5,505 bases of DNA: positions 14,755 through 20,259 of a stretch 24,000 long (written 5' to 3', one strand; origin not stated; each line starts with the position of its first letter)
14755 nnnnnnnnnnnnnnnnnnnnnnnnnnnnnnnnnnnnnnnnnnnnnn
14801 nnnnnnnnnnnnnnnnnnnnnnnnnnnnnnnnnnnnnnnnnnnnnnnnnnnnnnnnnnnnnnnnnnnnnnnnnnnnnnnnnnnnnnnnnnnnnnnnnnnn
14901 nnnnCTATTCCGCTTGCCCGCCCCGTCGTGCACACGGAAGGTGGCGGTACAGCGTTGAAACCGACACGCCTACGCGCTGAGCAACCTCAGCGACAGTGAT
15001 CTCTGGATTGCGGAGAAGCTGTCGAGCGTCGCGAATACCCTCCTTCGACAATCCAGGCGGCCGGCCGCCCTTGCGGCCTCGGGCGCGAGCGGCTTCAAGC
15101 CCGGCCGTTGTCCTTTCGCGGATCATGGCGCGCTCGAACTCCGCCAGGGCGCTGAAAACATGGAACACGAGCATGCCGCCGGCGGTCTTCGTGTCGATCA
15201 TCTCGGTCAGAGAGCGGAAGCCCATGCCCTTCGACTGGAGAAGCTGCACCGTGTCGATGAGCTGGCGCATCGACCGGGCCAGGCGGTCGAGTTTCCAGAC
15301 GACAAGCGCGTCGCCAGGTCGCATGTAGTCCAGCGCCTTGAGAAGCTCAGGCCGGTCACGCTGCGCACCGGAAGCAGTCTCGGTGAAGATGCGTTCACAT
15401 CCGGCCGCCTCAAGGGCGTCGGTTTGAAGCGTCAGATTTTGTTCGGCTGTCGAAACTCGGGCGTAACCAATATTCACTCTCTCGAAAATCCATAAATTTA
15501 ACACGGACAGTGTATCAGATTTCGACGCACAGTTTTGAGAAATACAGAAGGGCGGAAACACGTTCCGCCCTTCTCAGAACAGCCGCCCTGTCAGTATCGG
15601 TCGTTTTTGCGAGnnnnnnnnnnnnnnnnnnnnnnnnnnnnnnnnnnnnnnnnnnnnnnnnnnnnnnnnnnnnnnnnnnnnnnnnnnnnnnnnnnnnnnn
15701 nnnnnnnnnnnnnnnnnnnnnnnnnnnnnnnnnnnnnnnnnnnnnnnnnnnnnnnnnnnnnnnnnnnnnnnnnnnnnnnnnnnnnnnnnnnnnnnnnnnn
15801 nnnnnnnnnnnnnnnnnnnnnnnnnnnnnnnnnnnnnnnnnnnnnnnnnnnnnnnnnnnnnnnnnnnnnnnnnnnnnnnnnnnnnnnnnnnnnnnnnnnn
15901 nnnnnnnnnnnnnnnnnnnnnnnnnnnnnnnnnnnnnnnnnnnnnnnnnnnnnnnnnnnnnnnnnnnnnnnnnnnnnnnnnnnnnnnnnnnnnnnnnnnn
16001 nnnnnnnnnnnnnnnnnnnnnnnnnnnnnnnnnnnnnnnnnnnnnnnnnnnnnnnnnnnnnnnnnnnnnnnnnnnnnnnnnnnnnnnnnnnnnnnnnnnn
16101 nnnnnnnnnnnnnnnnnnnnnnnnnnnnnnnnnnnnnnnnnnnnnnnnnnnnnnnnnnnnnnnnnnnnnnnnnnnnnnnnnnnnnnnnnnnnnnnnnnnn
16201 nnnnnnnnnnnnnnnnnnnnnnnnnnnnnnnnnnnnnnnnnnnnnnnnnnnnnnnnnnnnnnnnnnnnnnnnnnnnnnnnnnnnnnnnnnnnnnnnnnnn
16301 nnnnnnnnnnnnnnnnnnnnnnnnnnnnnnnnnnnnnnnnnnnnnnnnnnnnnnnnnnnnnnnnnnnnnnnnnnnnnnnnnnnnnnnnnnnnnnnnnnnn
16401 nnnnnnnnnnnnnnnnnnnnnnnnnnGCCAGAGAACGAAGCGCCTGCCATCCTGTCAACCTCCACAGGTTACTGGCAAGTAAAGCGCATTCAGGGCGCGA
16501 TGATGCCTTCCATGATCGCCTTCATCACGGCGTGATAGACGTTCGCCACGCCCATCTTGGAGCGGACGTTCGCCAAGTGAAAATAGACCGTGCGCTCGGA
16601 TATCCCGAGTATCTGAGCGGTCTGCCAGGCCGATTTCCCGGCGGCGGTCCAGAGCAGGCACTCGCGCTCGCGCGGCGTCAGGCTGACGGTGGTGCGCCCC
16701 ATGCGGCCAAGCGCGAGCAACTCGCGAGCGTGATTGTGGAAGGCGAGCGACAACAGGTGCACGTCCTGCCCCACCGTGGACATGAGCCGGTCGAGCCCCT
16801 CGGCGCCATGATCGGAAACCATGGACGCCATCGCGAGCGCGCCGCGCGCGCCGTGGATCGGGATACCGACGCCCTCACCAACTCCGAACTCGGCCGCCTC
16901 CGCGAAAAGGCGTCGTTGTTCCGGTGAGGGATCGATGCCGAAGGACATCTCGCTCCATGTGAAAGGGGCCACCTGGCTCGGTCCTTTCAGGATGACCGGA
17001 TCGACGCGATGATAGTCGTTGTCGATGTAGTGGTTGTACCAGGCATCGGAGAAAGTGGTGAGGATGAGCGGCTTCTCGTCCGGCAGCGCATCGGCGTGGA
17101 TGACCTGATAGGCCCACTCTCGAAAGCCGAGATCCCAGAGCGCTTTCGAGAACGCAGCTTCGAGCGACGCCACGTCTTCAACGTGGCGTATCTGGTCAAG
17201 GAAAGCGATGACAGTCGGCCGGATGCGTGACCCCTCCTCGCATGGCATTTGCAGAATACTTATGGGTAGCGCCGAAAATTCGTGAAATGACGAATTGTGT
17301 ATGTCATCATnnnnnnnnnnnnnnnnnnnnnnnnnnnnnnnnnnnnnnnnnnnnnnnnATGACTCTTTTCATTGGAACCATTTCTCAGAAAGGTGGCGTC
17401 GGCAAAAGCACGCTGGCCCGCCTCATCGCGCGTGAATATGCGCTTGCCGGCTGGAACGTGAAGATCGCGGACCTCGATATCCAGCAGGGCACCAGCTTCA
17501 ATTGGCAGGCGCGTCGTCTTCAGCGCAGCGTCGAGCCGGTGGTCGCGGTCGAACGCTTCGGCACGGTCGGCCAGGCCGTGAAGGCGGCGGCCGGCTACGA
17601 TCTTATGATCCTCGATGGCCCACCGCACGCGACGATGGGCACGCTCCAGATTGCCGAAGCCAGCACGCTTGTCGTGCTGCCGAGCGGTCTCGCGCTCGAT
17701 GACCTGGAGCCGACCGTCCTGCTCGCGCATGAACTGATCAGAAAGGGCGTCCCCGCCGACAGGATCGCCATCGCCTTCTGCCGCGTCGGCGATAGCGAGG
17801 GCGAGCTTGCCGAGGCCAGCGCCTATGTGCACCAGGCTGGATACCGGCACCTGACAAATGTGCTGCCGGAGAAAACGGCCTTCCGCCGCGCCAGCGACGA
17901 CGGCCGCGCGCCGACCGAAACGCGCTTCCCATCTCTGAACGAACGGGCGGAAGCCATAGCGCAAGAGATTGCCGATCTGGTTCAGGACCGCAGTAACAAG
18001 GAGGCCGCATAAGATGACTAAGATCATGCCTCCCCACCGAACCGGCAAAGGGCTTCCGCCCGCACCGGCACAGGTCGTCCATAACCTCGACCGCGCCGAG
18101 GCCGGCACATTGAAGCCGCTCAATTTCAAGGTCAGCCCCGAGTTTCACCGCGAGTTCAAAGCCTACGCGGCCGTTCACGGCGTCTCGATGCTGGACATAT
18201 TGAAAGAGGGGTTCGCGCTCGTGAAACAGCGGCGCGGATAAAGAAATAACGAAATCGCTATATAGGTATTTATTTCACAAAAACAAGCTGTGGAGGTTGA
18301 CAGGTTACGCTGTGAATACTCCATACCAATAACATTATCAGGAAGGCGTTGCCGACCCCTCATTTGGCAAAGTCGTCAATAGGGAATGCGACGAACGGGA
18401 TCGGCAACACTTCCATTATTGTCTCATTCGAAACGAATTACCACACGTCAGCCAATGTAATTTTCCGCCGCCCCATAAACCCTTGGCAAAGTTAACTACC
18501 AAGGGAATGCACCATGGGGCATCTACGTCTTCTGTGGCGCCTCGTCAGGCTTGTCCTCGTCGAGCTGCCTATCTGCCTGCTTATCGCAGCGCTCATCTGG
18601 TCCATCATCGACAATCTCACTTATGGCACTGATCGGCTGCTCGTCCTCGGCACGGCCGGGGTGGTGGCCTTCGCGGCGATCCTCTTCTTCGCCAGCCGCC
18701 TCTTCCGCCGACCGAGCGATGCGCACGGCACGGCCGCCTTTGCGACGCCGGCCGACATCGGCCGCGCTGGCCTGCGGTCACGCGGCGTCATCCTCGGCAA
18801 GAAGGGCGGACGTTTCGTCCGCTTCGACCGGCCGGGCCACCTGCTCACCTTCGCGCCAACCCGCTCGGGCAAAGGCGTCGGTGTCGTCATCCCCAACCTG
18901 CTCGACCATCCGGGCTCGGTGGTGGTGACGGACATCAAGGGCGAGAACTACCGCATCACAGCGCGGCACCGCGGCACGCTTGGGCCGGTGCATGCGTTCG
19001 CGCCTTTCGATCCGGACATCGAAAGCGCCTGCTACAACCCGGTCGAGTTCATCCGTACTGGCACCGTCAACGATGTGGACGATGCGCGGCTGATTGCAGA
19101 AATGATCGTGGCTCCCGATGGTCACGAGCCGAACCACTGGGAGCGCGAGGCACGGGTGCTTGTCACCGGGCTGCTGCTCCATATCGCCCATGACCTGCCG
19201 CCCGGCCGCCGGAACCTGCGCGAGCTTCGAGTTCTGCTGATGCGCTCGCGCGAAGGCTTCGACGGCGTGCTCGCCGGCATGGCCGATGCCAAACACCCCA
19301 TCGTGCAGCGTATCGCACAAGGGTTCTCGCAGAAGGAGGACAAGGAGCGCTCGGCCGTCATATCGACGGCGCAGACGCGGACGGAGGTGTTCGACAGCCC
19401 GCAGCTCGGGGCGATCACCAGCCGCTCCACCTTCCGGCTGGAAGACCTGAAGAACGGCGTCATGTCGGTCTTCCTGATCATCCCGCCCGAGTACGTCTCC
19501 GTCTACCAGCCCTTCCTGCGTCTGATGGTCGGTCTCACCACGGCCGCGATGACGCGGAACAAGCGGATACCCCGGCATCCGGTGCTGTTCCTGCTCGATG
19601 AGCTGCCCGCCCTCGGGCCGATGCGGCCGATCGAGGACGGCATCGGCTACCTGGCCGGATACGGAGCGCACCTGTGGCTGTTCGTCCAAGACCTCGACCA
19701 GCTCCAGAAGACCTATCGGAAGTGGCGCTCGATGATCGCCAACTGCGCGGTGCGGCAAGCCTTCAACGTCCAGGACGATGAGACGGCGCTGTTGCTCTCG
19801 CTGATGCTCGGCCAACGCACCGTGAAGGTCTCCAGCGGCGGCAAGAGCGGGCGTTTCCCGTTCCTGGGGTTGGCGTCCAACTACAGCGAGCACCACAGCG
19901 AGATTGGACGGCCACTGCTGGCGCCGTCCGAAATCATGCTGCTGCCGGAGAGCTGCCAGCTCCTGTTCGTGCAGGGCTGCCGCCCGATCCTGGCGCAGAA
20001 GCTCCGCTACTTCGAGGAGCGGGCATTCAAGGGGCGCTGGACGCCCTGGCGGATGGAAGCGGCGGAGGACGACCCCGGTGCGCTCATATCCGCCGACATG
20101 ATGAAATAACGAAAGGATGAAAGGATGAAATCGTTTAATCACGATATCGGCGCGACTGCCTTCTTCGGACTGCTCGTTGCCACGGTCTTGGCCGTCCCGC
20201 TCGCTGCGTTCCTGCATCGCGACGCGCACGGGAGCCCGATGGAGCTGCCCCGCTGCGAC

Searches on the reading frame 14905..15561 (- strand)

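Call 9: search_protein_families(library=pfam, proteins=[window:14905-15561:-], max_evalue=0.01)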
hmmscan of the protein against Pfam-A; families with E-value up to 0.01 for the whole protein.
window:14905-15561:- (218 aa): 14 families
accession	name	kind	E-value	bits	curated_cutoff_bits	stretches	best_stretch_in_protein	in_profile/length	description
PF00239.26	Resolvase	-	8.9e-46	156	23.3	1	31-163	2-144/145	Resolvase, N terminal domain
PF02796.21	HTH_7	-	7.8e-11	42.4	23.8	1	166-209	1-43/45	Helix-turn-helix domain of resolvase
PF13412.12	HTH_24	-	8e-06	25.8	21.9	1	181-208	11-38/48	Winged helix-turn-helix DNA-binding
PF13565.12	HTH_32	-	1.5e-05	25.9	33.7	1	151-208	10-73/73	Homeodomain-like domain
PF13384.12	HTH_23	-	0.00018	21.6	24.6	1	182-216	13-46/50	Homeodomain-like domain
PF12840.13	HTH_20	-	0.00041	20.7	27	1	182-208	13-39/51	Helix-turn-helix domain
PF00440.29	TetR_N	-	0.00066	19.9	24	1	189-207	18-36/47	Bacterial regulatory proteins, tetR family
PF13518.12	HTH_28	-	0.002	18.6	25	1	187-216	13-41/52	Helix-turn-helix domain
PF12728.13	HTH_17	-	0.0022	18.7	27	1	189-207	3-21/51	Helix-turn-helix domain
PF08279.18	HTH_11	-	0.0026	18.1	25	1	181-208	8-36/55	HTH domain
PF13404.12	HTH_AsnC-type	-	0.0034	17.6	27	1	181-205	11-35/42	AsnC-type helix-turn-helix domain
PF09339.16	HTH_IclR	-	0.0052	17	22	0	185-208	16-39/52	IclR helix-turn-helix domain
PF19187.6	HTH_PafC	-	0.0057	16.9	32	0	182-208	13-39/115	PafC helix-turn-helix domain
PF13542.12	HTH_Tnp_ISL3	-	0.0089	15.9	27.4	0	179-206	20-45/51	Helix-turn-helix domain of transposase family ISL3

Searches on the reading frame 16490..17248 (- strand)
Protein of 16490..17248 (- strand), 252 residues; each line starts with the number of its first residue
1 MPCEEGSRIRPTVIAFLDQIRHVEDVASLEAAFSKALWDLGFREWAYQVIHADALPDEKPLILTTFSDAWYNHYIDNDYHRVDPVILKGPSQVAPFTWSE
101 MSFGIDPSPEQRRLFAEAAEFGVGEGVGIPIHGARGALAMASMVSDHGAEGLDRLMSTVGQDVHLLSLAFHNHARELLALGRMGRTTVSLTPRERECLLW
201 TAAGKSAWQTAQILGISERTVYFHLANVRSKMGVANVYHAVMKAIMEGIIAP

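Call 9: search_protein_families(library=pfam, proteins=[window:16490-17248:-], max_evalue=0.01)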
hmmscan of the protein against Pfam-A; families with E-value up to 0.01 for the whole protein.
window:16490-17248:- (252 aa): 5 families
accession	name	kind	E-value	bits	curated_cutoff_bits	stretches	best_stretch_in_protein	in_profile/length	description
PF03472.21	Autoind_bind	-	9.8e-32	110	23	1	27-173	3-148/149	Autoinducer binding domain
PF00196.25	GerE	-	1.1e-18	67.1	23.5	1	189-244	2-57/57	Bacterial regulatory proteins, luxR family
PF08281.18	Sigma70_r4_2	-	2e-06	27.8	25.7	1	189-232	10-54/54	Sigma-70, region 4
PF13384.12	HTH_23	-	0.0002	21.5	24.6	1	193-222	5-35/50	Homeodomain-like domain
PF13518.12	HTH_28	-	0.0016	18.9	25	1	196-226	4-34/52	Helix-turn-helix domain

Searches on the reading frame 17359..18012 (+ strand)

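Call 9: search_protein_families(library=pfam, proteins=[window:17359-18012:+], max_evalue=0.01)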
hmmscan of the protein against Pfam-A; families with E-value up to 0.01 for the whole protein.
window:17359-18012:+ (217 aa): 5 families
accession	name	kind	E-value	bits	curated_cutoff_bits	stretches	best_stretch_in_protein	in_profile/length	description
PF01656.29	CbiA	-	1.3e-09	38.5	25.4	1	7-183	3-123/125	CobQ/CobB/MinD/ParA nucleotide binding domain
PF13614.12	AAA_31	-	2.4e-09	37.8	27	1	5-53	4-52/177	AAA domain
PF10609.15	ParA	-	1.5e-07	31.5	27.1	1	4-42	5-43/246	NUBPL iron-transfer P-loop NTPase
PF09140.17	MipZ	-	0.00043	20.1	20.7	1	9-55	7-53/262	ATPase MipZ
PF16575.11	CLP1_P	-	0.00049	20.4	26.6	1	13-44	4-35/188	mRNA cleavage and polyadenylation factor CLP1 P-loop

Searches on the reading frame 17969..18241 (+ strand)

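Call 9: search_protein_families(library=pfam, proteins=[window:17969-18241:+], max_evalue=0.01)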
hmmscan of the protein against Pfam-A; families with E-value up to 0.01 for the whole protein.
window:17969-18241:+ (90 aa): 1 family
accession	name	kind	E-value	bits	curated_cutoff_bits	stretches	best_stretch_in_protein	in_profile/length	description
PF05534.18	HicB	-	0.0054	17.1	21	1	50-74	19-43/51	HicB family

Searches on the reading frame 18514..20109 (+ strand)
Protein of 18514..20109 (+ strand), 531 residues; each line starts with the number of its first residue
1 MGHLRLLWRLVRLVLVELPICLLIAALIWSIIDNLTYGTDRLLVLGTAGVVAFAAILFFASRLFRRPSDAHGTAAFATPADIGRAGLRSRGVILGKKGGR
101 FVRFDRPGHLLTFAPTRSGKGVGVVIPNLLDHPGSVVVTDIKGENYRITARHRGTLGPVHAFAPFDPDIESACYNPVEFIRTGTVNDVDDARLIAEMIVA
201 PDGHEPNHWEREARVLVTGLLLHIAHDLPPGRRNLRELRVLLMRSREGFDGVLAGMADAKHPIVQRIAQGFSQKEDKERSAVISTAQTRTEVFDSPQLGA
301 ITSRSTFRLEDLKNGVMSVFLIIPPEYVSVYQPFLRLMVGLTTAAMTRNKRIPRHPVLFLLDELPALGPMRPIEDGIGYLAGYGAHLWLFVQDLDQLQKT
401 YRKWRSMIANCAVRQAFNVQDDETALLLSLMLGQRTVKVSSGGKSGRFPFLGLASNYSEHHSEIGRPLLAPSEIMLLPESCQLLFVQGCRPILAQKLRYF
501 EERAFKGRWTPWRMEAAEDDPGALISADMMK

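Call 9: search_protein_families(library=pfam, proteins=[window:18514-20109:+], max_evalue=0.01)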
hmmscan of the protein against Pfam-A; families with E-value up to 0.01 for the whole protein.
window:18514-20109:+ (531 aa): 3 families
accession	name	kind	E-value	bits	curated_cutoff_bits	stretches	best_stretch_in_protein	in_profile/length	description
PF02534.20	T4SS-DNA_transf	-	2.4e-85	287.6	20.1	1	97-508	40-454/468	Type IV secretory system Conjugative DNA transfer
PF12696.13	TraG-D_C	-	7.2e-25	87.8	22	1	356-478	1-125/126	TraM recognition site of TraD and TraG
PF10412.15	TrwB_AAD_bind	-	1.5e-18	67.4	20.5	1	187-493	86-382/387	Type IV secretion-system coupling protein DNA-binding domain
